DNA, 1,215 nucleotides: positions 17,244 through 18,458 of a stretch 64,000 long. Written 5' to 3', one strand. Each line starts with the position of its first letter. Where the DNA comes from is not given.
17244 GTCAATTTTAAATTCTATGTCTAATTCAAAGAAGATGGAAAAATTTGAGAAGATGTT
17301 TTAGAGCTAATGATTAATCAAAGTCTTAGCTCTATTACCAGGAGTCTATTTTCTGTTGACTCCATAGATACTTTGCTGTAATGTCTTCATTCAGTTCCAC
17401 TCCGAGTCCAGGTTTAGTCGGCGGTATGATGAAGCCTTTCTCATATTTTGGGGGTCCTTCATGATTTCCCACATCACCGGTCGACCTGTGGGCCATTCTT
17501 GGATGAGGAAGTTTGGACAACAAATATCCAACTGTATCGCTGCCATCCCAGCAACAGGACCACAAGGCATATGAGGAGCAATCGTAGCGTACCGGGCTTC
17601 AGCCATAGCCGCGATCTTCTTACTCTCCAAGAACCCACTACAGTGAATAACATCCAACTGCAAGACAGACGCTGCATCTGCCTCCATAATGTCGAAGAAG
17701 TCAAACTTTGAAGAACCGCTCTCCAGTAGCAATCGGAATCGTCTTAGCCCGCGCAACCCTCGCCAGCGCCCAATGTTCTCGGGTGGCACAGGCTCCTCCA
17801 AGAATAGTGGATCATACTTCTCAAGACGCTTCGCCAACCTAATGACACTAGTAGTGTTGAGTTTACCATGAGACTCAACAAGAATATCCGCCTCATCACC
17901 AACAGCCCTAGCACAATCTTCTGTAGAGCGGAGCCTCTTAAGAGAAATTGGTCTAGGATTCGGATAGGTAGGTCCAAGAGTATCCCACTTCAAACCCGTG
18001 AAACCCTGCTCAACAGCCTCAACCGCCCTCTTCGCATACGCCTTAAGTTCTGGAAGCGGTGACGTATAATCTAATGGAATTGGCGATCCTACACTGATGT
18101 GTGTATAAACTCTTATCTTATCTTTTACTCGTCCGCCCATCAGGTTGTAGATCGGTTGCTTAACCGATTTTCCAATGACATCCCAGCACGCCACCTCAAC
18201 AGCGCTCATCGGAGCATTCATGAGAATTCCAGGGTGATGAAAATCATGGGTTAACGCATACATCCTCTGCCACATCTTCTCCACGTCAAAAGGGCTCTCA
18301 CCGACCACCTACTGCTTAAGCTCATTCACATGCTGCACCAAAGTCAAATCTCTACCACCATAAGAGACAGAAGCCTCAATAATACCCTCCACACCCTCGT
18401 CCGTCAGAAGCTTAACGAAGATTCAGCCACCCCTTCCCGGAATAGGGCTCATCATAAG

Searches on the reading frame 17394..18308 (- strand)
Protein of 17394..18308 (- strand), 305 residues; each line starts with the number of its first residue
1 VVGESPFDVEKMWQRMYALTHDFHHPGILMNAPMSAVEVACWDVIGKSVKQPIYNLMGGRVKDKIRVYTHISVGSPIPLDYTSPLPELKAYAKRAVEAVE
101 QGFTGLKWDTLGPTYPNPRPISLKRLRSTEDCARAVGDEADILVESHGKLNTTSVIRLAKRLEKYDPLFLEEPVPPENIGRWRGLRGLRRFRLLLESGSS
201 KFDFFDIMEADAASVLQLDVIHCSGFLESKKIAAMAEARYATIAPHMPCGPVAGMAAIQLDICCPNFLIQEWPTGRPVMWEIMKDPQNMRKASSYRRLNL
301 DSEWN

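Call 77: search_protein_families(library=pfam, proteins=[window:17394-18308:-], max_evalue=0.001)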
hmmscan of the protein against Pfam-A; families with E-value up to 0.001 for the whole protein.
window:17394-18308:- (305 aa): 2 families
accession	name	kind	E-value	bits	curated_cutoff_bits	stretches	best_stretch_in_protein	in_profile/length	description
PF13378.12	MR_MLE_C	-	6e-37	127.9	29.4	1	91-287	2-196/219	Enolase C-terminal domain-like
PF02746.21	MR_MLE_N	-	1.2e-05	25.9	22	1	1-58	67-117/117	Mandelate racemase / muconate lactonizing enzyme, N-terminal domain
